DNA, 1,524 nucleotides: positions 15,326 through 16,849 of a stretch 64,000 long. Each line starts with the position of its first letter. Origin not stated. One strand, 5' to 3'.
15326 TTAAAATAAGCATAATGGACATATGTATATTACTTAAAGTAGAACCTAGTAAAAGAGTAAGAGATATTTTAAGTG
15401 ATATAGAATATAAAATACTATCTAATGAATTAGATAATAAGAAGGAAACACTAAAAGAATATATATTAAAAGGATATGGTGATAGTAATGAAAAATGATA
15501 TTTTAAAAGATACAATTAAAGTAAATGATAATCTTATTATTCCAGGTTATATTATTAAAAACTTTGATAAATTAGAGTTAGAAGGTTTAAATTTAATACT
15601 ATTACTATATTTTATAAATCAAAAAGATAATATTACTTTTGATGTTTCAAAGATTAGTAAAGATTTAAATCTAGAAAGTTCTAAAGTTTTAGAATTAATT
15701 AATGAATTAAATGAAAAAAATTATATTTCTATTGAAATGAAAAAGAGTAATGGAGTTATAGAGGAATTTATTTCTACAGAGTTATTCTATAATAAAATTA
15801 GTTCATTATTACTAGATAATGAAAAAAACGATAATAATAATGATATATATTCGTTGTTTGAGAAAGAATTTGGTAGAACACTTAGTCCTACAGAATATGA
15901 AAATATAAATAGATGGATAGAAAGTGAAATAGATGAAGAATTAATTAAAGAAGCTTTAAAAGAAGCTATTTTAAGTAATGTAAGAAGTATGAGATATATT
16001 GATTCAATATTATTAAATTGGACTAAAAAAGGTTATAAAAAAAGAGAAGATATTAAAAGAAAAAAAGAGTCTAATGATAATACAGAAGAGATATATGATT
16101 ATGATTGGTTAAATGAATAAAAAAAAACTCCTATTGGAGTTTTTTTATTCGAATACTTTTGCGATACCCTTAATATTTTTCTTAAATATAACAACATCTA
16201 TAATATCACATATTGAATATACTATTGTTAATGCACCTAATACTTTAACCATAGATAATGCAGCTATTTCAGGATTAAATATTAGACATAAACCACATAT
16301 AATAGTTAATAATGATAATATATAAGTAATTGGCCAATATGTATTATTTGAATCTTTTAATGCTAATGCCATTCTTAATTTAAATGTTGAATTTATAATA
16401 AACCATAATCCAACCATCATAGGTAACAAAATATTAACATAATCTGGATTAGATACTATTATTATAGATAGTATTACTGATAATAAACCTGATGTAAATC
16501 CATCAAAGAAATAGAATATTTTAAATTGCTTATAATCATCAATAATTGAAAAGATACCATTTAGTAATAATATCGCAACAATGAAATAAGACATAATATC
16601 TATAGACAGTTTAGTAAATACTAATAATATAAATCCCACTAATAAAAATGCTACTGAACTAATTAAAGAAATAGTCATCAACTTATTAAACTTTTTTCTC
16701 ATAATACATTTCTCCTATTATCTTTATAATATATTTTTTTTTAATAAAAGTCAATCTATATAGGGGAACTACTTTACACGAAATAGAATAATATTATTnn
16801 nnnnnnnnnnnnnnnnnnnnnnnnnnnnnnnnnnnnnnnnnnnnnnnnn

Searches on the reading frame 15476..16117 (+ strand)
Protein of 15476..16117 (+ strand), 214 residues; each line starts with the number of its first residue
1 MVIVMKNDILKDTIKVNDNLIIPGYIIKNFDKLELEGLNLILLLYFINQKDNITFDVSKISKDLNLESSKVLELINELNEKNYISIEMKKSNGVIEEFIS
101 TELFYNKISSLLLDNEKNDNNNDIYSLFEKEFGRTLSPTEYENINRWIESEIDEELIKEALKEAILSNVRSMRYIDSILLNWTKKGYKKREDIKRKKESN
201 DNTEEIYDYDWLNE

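Call 34: search_protein_families(library=pfam, proteins=[window:15476-16117:+], max_evalue=0.001)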
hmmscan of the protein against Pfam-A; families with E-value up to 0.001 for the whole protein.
window:15476-16117:+ (214 aa): 2 families
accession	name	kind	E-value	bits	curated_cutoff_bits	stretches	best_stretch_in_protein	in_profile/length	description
PF07261.16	DnaB_2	-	2e-21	75.9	22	1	126-195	2-72/74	Replication initiation and membrane attachment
PF21984.2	DnaD_N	-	4.5e-09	36.8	27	1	22-118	1-99/101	DnaD N-terminal domain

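Call 47: search_protein_families(library=padloc, proteins=[window:15476-16117:+], max_evalue=0.00001)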
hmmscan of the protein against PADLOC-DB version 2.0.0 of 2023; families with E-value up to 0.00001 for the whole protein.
window:15476-16117:+ (214 aa): 0 families

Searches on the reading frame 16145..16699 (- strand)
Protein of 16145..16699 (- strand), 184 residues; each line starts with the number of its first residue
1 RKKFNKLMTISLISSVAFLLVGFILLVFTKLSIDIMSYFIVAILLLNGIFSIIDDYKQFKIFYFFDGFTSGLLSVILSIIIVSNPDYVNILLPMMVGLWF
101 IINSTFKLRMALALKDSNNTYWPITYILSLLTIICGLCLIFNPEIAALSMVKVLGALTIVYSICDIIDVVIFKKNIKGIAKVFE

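Call 34: search_protein_families(library=pfam, proteins=[window:16145-16699:-], max_evalue=0.001)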
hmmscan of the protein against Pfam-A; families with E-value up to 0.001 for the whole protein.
window:16145-16699:- (184 aa): 1 family
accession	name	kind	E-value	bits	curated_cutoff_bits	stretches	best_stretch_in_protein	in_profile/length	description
PF03729.18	DUF308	-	1.2e-18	67.6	25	3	127-175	1-49/73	Short repeat of unknown function (DUF308)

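Call 47: search_protein_families(library=padloc, proteins=[window:16145-16699:-], max_evalue=0.00001)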
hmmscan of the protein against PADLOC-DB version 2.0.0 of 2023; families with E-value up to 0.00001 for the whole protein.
window:16145-16699:- (184 aa): 0 families

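Call 66: search_protein_families(library=ncbifam, proteins=[window:16145-16699:-], max_evalue=0.00001)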
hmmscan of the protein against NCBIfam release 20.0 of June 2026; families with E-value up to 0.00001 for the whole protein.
window:16145-16699:- (184 aa): 1 family
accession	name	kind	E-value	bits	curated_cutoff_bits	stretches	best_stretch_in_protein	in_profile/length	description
NF007577.0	PRK10209.1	equivalog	2.1e-07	30.9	189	0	6-115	77-187/190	HdeD family acid-resistance protein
